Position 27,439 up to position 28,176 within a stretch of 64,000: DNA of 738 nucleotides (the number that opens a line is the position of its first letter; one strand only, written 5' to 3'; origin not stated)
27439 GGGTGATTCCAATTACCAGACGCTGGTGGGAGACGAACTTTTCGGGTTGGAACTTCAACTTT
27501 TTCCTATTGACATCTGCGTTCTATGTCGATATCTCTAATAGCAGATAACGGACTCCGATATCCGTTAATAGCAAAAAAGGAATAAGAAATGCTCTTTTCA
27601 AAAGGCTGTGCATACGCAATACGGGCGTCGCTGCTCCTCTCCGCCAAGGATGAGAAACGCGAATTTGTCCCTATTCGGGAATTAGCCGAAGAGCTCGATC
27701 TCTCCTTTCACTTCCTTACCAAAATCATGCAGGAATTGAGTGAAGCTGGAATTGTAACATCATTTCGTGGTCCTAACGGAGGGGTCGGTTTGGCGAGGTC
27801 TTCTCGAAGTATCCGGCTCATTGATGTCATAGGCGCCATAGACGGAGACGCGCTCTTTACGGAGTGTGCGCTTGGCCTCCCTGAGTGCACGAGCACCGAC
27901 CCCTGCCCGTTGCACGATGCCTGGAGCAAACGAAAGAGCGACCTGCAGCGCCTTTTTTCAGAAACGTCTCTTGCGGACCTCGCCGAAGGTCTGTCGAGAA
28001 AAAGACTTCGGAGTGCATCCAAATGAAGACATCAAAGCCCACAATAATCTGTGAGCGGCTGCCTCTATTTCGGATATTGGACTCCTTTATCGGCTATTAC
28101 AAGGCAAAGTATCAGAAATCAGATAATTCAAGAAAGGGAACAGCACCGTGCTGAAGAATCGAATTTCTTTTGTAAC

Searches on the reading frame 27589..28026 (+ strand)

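Call 41: search_protein_families(library=pfam, proteins=[window:27589-28026:+], max_evalue=0.01)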
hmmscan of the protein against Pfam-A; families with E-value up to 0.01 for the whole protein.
window:27589-28026:+ (145 aa): 1 family
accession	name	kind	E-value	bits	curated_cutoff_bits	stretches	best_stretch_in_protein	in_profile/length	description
PF02082.26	Rrf2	-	5.9e-31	107.8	30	1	4-133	2-131/132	Iron-dependent Transcriptional regulator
